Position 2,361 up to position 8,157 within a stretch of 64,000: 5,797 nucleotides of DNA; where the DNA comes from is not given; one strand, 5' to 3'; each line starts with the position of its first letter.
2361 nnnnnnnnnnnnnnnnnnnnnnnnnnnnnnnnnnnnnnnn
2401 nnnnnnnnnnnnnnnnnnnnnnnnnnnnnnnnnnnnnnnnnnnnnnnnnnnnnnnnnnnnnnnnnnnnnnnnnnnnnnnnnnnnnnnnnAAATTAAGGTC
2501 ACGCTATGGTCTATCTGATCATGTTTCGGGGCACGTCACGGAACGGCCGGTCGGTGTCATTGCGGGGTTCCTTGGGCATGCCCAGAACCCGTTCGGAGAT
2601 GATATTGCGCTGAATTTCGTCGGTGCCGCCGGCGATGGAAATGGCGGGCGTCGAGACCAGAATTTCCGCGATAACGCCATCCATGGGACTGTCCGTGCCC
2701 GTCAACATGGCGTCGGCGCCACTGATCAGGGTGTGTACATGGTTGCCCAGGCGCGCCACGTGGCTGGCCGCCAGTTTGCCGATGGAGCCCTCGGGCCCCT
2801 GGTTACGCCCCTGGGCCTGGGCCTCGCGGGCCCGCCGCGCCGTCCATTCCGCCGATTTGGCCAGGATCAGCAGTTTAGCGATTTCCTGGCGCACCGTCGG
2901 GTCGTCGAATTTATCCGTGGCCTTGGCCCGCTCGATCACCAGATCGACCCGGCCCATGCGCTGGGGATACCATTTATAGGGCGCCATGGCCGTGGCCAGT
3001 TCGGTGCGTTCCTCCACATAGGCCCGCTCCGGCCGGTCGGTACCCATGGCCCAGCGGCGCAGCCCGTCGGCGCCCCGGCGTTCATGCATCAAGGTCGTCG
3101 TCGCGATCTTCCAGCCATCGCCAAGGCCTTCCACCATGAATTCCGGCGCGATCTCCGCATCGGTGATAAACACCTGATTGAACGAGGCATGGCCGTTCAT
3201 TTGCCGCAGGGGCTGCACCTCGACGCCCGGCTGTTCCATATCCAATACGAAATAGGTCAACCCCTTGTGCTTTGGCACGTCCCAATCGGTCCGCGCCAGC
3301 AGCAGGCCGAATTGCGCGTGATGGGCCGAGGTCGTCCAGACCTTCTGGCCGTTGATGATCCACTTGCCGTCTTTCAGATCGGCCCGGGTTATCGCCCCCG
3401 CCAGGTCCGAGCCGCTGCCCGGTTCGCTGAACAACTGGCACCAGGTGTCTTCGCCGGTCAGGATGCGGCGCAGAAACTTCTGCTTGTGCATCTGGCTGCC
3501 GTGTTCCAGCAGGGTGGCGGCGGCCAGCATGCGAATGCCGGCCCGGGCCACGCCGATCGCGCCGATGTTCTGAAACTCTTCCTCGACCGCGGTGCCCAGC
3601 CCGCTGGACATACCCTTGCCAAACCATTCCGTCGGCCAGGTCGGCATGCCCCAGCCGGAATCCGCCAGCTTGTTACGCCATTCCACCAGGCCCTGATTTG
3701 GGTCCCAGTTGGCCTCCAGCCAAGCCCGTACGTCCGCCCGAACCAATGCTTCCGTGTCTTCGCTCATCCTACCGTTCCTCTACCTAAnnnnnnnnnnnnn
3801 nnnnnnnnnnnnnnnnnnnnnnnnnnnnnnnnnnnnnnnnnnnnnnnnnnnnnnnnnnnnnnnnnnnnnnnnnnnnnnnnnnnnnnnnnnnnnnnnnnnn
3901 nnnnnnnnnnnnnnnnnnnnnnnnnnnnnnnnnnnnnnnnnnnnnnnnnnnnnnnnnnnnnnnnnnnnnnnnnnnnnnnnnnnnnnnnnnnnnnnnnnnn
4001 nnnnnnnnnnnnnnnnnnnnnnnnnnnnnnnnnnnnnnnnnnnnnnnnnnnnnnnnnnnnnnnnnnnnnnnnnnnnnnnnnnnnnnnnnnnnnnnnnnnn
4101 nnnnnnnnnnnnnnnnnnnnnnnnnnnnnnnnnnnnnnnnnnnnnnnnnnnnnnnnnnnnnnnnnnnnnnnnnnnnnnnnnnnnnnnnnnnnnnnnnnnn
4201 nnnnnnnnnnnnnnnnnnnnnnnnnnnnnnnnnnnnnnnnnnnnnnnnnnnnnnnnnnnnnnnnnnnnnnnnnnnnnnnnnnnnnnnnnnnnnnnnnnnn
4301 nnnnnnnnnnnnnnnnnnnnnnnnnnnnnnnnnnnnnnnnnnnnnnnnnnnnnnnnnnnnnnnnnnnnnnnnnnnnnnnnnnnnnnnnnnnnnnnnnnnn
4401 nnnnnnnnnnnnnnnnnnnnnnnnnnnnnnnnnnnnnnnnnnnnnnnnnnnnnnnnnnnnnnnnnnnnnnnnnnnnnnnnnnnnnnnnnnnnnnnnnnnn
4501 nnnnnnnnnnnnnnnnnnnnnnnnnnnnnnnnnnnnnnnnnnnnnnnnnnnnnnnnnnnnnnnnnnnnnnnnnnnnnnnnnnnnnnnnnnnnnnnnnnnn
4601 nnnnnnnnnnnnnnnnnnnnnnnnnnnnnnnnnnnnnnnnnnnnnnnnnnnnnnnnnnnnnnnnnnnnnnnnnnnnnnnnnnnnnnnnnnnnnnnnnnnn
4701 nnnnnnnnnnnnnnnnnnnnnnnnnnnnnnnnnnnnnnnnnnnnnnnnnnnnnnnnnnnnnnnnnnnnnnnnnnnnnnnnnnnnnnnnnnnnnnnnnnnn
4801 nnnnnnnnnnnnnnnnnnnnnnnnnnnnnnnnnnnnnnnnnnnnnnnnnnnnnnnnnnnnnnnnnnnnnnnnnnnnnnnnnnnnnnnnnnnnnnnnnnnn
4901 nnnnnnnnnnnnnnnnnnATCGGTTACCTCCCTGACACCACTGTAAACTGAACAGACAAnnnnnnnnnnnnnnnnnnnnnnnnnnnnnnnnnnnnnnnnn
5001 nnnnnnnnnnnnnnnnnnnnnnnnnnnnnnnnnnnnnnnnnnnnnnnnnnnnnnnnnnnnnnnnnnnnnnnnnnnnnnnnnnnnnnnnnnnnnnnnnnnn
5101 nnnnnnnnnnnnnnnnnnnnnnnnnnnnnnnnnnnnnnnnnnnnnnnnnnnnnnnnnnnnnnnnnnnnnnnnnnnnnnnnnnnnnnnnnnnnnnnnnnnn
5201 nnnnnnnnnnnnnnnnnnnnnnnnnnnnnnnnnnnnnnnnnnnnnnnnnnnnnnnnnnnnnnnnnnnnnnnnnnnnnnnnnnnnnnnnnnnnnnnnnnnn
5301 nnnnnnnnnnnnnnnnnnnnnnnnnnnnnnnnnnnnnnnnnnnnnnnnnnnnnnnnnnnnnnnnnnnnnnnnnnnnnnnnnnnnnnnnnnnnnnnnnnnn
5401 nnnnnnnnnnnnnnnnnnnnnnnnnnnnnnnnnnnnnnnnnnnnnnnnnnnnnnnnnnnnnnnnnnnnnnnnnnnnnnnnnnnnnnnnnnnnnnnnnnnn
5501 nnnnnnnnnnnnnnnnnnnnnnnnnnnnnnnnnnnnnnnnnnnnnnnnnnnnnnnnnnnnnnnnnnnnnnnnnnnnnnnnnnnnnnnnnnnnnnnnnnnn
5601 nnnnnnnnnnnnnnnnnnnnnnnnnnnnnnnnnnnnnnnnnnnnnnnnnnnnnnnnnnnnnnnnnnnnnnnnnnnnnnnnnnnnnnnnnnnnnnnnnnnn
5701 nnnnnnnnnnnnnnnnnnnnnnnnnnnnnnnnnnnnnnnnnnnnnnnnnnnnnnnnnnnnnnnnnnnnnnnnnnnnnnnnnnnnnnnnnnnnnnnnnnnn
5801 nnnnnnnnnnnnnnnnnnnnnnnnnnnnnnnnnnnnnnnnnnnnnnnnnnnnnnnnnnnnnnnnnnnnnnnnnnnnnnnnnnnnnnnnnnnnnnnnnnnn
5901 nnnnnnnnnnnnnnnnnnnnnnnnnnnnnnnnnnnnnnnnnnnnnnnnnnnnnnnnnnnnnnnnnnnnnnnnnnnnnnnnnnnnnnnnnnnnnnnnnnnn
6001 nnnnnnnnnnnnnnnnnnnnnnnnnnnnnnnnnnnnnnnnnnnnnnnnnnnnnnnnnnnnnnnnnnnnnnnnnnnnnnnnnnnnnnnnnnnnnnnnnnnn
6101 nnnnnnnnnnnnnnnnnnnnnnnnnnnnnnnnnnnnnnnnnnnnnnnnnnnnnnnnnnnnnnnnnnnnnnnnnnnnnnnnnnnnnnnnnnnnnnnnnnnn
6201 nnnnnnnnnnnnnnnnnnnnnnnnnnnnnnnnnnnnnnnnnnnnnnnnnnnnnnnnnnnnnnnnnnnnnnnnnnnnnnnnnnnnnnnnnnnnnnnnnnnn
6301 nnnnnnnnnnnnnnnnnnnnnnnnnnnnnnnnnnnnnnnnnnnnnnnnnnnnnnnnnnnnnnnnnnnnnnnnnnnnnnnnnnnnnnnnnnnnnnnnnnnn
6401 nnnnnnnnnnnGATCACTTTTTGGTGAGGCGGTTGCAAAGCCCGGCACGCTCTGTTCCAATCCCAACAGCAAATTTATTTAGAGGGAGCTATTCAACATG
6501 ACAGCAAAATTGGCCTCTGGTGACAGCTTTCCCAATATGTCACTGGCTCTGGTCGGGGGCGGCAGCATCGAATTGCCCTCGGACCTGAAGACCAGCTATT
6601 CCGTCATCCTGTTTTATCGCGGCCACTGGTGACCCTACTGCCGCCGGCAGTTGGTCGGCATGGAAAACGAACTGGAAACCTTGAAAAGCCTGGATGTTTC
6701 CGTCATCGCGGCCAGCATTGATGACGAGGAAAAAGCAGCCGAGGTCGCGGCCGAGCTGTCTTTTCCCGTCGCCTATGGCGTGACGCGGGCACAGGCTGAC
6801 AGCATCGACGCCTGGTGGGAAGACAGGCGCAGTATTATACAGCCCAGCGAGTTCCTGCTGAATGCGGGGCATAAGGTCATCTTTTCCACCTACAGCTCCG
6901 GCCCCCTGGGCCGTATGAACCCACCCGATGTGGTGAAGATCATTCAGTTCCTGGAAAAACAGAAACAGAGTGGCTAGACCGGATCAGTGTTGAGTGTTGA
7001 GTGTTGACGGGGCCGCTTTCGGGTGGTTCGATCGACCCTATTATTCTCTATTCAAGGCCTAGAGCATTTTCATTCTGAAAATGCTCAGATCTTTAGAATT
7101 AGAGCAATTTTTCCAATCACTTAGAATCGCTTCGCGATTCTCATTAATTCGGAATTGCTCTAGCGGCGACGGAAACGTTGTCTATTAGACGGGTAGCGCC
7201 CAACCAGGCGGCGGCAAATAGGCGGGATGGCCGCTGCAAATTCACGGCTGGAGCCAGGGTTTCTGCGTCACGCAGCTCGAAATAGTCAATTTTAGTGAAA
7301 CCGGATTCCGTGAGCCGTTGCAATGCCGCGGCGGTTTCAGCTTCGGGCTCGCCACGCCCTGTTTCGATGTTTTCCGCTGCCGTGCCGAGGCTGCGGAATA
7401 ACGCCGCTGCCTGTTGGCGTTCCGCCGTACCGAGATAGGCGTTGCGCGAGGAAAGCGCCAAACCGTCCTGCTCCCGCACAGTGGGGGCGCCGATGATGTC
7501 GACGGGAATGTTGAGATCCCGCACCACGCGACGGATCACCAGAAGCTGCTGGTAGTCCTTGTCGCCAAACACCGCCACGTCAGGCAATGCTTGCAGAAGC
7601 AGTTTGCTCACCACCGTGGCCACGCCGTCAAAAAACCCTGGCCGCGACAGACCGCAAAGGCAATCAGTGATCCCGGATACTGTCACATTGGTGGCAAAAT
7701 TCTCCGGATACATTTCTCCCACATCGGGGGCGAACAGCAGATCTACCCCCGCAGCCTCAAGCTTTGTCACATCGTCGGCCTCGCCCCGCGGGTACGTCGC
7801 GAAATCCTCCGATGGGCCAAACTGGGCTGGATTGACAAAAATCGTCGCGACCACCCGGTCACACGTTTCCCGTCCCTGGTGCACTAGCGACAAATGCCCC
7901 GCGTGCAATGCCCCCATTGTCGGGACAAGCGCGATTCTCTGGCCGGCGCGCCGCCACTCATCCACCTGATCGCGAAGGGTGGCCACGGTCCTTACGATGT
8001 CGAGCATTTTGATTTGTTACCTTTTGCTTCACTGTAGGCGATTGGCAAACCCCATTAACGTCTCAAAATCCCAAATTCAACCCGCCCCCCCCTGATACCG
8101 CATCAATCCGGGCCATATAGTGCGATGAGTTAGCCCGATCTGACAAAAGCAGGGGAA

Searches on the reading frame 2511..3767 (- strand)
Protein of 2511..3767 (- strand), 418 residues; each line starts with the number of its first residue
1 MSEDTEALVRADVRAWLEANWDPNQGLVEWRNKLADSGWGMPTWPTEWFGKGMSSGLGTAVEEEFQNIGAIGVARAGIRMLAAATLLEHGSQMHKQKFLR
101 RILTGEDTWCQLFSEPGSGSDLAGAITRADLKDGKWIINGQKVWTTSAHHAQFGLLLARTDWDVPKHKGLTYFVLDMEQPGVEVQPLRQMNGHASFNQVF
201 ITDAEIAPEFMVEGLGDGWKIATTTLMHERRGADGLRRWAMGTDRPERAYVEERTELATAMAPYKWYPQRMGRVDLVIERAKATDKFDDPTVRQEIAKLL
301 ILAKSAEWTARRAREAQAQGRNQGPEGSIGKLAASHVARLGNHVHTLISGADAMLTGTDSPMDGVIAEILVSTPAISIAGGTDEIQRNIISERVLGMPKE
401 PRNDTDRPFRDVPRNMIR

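Call 79: search_protein_families(library=pfam, proteins=[window:2511-3767:-], max_evalue=0.00001)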
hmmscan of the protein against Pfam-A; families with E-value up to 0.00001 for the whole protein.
window:2511-3767:- (418 aa): 3 families
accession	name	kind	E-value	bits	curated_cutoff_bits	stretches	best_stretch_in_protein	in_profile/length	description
PF02770.24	Acyl-CoA_dh_M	-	3.3e-18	66.1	33.3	1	110-194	1-85/97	Acyl-CoA dehydrogenase, middle domain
PF00441.29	Acyl-CoA_dh_1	-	3.2e-14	53.8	22.4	1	274-395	30-150/150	Acyl-CoA dehydrogenase, C-terminal domain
PF02771.21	Acyl-CoA_dh_N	-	1.1e-08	35.8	22.9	1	16-106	14-113/113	Acyl-CoA dehydrogenase, N-terminal domain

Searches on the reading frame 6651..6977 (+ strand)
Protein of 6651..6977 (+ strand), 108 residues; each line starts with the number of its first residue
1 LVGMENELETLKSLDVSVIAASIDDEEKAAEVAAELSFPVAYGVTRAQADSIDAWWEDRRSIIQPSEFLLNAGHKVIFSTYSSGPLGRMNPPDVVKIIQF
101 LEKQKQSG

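Call 18: search_protein_families(library=pfam, proteins=[window:6651-6977:+])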
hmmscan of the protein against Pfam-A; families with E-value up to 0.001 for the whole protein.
window:6651-6977:+ (108 aa): 1 family
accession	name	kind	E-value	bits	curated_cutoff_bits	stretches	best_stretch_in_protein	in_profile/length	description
PF00578.27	AhpC-TSA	-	1.8e-05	25.1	26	1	3-77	47-122/124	AhpC/TSA family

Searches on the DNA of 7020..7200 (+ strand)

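Call 45: search_rna_families(source=window, start=7020, end=7200, threshold=evalue, max_evalue=5)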
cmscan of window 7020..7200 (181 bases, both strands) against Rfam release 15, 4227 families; matches with E-value up to 5: 3.
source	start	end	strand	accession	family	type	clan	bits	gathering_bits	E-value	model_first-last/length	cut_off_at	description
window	7044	7100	+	RF00968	mir-626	Gene; miRNA;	-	15.4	70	1.4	1-84/84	no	mir-626 microRNA precursor family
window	7044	7105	-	RF03401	mir-1323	Gene; miRNA;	-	13.8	98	2.7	1-73/73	no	mir-1323 microRNA precursor family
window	7054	7093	+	RF00853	mir-304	Gene; miRNA;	-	13.7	99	4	1-88/88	no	mir-304 microRNA precursor family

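Call 70: search_dna_similar(query=window:7050-7170:+, collection=plasmids, mode=distant, max_evalue=1, max_rows=10)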
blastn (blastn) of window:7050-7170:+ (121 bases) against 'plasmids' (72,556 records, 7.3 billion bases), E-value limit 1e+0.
No match.

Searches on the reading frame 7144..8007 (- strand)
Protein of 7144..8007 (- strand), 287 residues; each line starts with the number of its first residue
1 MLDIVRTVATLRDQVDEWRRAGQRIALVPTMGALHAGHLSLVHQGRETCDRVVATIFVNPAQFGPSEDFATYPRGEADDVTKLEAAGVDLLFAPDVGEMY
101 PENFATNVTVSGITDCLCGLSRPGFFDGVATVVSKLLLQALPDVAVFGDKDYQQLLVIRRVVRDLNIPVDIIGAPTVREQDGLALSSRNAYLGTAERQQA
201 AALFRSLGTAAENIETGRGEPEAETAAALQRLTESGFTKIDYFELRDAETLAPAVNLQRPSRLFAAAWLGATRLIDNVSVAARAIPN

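Call 18: search_protein_families(library=pfam, proteins=[window:7144-8007:-])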
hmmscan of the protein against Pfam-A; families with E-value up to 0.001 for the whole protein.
window:7144-8007:- (287 aa): 1 family
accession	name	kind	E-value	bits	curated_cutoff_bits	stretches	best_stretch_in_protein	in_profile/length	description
PF02569.21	Pantoate_ligase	-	3.8e-103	344.8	20.7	1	4-278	2-267/268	Pantoate-beta-alanine ligase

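Call 73: find_encoding_contigs(protein=window:7144-8007:-, flank=1500, max_places=10)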
Protein window:7144-8007:- (287 aa): 13 contigs read that carry it; 5 places shown.
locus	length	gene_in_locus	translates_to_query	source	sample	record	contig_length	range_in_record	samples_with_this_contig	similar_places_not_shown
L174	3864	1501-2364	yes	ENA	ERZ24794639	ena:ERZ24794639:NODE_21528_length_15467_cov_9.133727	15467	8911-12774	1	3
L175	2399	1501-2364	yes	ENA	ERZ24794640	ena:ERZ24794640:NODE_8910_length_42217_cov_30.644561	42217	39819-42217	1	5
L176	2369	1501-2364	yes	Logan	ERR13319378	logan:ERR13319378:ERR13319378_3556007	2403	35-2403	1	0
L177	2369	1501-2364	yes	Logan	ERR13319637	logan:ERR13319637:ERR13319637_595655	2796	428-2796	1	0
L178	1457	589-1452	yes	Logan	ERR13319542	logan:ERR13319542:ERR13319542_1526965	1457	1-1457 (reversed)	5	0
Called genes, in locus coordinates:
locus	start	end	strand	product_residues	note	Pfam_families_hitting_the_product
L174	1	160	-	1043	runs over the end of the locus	PF00873:ACR_tran, PF03176:MMPL (weak)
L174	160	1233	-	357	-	PF25917:BSH_RND (weak), PF25973:BSH_CzcB (weak), PF25954:Beta-barrel_RND_2, PF25989:YknX_C (weak)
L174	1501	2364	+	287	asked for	PF02569:Pantoate_ligase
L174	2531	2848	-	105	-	-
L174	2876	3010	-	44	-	-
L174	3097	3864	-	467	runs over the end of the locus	PF01425:Amidase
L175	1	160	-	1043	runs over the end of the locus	PF00873:ACR_tran, PF03176:MMPL (weak)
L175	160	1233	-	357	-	PF25917:BSH_RND (weak), PF25973:BSH_CzcB (weak), PF25954:Beta-barrel_RND_2, PF25989:YknX_C (weak)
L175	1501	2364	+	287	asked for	PF02569:Pantoate_ligase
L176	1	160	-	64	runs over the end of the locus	?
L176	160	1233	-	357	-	PF25917:BSH_RND (weak), PF25973:BSH_CzcB (weak), PF25954:Beta-barrel_RND_2, PF25989:YknX_C (weak)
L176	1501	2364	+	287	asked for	PF02569:Pantoate_ligase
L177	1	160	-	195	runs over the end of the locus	?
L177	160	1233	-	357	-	PF25917:BSH_RND (weak), PF25973:BSH_CzcB (weak), PF25954:Beta-barrel_RND_2, PF25989:YknX_C (weak)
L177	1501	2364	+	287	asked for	PF02569:Pantoate_ligase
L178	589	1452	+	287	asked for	PF02569:Pantoate_ligase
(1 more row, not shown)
